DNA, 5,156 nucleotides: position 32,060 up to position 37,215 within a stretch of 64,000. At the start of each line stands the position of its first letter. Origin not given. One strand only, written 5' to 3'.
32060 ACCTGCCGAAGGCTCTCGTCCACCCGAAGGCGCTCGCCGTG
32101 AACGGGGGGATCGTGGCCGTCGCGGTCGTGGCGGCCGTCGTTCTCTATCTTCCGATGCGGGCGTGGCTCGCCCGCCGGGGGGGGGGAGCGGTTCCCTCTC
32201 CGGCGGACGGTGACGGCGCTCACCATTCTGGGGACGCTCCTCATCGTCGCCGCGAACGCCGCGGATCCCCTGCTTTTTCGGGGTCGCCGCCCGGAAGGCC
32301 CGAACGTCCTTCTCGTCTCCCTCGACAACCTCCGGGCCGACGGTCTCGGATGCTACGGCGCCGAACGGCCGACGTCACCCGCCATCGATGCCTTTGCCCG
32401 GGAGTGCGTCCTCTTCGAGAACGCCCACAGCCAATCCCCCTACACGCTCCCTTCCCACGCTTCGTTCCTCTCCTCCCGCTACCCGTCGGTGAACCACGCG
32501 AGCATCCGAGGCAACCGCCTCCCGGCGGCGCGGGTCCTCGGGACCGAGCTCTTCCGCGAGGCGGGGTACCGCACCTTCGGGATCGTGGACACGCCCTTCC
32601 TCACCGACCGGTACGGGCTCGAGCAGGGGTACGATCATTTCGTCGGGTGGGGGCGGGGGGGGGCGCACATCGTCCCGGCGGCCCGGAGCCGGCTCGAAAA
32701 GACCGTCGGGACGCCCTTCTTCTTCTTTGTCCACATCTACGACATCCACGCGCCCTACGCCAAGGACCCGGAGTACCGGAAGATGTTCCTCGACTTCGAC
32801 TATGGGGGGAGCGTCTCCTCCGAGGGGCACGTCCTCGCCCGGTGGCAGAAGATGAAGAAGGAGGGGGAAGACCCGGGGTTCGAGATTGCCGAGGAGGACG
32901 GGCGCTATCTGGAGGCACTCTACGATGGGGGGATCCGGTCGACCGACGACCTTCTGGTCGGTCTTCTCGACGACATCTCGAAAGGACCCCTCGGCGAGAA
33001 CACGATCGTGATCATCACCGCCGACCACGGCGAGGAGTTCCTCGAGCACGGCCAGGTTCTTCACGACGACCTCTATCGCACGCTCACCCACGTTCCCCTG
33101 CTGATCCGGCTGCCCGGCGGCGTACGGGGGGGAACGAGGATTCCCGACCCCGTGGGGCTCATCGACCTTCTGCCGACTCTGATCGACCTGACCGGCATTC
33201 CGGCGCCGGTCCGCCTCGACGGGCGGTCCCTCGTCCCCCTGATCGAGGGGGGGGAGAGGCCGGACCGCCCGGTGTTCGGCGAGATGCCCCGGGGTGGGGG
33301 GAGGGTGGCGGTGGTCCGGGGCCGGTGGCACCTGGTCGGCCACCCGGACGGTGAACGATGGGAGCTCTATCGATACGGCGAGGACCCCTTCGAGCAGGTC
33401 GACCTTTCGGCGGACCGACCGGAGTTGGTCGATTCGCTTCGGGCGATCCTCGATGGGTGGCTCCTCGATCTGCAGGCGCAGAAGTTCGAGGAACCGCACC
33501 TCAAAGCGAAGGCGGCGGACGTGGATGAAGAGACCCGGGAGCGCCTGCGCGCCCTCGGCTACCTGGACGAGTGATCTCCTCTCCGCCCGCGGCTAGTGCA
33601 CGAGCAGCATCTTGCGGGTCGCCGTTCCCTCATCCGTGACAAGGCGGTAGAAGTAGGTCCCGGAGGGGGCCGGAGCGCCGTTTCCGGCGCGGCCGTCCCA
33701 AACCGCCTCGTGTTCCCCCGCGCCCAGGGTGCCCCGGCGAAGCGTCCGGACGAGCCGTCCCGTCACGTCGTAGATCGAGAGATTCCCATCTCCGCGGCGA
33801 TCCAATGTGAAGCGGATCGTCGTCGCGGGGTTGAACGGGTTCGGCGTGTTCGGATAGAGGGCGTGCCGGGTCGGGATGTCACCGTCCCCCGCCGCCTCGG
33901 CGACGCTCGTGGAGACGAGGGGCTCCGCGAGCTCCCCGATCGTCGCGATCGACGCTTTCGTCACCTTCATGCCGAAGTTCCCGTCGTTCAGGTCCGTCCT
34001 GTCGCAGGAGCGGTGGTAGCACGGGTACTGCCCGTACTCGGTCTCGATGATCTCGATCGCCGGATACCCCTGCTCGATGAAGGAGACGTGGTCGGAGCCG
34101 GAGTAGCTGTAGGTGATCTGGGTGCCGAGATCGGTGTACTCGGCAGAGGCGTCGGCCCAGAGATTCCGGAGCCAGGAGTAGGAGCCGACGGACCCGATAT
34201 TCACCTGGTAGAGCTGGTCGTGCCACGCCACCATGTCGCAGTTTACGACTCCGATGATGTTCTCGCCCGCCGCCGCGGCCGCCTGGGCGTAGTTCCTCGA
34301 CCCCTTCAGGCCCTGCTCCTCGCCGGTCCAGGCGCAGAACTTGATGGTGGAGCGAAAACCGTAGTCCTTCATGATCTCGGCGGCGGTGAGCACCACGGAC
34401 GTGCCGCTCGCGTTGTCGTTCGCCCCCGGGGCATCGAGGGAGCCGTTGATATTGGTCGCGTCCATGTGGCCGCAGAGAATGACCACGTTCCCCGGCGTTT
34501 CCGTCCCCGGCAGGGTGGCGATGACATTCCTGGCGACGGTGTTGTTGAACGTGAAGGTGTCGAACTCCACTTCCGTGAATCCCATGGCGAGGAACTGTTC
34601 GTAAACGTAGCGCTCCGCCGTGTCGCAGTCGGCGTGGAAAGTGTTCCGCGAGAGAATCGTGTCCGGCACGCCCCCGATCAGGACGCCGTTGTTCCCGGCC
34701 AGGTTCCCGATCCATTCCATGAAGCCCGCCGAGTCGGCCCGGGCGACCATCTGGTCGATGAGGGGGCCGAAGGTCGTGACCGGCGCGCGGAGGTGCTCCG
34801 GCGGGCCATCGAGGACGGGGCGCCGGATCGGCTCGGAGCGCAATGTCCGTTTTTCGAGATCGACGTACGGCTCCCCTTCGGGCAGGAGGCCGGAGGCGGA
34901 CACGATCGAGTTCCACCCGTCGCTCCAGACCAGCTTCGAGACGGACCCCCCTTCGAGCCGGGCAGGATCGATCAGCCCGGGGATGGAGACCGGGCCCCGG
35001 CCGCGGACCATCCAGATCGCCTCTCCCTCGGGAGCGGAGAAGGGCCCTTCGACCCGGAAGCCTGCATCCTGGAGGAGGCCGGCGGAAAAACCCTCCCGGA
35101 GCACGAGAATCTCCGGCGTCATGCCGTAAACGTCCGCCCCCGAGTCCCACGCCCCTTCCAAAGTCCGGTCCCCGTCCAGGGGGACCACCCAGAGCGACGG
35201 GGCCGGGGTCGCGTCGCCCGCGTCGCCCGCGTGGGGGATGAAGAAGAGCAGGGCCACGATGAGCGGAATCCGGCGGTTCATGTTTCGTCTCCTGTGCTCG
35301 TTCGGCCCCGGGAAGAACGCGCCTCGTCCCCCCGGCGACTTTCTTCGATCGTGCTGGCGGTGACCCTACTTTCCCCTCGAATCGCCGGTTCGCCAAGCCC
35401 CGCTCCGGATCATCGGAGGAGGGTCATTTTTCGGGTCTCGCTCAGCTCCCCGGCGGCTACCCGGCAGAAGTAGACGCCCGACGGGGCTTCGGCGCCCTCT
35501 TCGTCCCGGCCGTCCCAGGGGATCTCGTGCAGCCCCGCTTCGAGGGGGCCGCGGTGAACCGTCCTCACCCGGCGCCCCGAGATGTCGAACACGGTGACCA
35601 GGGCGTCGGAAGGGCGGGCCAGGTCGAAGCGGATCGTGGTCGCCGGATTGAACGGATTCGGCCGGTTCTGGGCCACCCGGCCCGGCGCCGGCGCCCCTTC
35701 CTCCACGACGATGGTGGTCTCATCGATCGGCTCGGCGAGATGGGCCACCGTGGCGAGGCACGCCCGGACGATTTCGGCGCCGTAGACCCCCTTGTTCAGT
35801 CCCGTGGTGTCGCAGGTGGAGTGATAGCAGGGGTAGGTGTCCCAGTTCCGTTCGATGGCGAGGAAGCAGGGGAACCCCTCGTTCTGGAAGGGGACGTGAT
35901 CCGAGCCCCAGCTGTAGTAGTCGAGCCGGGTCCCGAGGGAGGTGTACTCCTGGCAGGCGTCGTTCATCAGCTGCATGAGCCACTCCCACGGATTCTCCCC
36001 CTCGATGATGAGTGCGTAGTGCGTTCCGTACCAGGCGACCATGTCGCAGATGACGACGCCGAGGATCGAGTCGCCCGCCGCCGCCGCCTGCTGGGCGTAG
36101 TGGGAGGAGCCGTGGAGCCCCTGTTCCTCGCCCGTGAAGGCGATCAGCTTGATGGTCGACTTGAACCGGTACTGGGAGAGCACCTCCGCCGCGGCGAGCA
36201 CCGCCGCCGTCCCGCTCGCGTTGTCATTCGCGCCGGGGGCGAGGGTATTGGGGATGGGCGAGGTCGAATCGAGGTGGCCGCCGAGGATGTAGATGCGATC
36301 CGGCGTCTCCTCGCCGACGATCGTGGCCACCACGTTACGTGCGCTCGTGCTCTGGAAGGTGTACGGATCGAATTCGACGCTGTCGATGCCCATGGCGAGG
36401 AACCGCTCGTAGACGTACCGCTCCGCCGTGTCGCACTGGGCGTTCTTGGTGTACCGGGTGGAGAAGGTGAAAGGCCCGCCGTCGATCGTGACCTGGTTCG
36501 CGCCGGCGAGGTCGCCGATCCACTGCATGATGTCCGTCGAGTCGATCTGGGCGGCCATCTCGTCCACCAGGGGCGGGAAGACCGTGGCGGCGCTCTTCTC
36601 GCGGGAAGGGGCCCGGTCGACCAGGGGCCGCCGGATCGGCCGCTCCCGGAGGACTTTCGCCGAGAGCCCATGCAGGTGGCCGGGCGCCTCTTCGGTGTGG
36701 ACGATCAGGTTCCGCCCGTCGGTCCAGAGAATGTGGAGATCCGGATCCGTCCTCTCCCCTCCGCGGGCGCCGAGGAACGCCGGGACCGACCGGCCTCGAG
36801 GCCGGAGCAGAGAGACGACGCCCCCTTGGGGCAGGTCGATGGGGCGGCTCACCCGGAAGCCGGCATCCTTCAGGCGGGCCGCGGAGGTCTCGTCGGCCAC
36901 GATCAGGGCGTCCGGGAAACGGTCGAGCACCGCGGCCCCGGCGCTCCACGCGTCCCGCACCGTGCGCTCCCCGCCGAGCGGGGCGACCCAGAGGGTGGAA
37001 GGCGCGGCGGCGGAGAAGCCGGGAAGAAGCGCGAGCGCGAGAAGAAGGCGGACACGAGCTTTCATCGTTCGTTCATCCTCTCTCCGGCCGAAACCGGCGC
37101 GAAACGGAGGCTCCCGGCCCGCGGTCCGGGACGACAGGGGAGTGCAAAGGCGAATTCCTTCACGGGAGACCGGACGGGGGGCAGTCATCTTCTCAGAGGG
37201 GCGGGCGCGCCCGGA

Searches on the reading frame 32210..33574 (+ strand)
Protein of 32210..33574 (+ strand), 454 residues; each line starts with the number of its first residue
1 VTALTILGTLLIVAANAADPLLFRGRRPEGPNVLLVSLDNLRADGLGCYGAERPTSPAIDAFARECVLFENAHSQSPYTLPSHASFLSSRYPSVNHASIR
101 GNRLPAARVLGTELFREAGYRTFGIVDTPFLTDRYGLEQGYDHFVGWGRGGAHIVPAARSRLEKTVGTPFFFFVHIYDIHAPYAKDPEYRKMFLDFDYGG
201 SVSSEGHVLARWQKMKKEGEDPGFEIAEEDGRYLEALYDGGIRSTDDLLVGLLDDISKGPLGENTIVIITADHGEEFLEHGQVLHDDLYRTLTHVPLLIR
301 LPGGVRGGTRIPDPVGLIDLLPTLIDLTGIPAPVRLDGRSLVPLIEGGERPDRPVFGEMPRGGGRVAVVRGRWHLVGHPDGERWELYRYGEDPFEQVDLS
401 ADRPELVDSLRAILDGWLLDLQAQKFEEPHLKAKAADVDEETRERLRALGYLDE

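Call 11: search_protein_families(library=pfam, proteins=[window:32210-33574:+], max_evalue=0.0001)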
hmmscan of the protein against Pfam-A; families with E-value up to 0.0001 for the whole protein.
window:32210-33574:+ (454 aa): 3 families
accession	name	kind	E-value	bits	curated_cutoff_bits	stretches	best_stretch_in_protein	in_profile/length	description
PF00884.28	Sulfatase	-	5.9e-38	131.3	25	1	31-330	1-301/301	Sulfatase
PF16347.10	SGSH_C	-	4.4e-11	43.6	29.3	1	288-402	11-134/154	N-sulphoglucosamine sulphohydrolase, C-terminal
PF01663.27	Phosphodiest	-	1.5e-06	28.5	23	0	33-95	1-60/342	Type I phosphodiesterase / nucleotide pyrophosphatase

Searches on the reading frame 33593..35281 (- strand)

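Call 11: search_protein_families(library=pfam, proteins=[window:33593-35281:-], max_evalue=0.0001)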
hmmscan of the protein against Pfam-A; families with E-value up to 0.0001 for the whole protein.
window:33593-35281:- (562 aa): 3 families
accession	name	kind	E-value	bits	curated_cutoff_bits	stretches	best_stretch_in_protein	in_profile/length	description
PF04389.22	Peptidase_M28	-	3e-37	128.7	21.3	1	252-431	1-176/193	Peptidase family M28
PF13860.13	FlgD_ig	-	9.3e-12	45.2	27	1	488-547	13-73/79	FlgD Ig-like domain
PF01546.33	Peptidase_M20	-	2.3e-08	34.6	24.6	1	271-415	4-177/206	Peptidase family M20/M25/M40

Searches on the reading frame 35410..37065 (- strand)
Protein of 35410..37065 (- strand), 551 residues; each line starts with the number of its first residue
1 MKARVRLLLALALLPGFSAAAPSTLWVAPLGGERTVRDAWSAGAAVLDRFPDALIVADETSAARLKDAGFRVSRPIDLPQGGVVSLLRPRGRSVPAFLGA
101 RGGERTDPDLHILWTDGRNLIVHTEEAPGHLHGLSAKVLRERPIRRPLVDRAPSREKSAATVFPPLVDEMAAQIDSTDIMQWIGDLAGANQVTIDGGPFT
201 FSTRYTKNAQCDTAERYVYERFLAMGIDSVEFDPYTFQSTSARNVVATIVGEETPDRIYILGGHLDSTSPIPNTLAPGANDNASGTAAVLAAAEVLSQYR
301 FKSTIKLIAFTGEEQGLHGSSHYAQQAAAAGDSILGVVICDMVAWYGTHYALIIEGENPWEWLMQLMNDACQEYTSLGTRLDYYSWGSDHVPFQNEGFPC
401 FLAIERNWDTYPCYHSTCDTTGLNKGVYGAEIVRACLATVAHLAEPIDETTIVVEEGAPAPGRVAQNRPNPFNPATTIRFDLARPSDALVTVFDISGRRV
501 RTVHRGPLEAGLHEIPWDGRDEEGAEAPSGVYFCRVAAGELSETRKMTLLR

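Call 11: search_protein_families(library=pfam, proteins=[window:35410-37065:-], max_evalue=0.0001)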
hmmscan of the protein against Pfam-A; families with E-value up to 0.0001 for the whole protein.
window:35410-37065:- (551 aa): 3 families
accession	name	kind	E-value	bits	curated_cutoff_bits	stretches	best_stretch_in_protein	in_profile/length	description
PF04389.22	Peptidase_M28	-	4.8e-35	121.5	21.3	1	244-421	1-174/193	Peptidase family M28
PF13860.13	FlgD_ig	-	1.2e-12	48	27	1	476-538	12-75/79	FlgD Ig-like domain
PF01546.33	Peptidase_M20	-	7.1e-06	26.5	24.6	1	276-402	30-172/206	Peptidase family M20/M25/M40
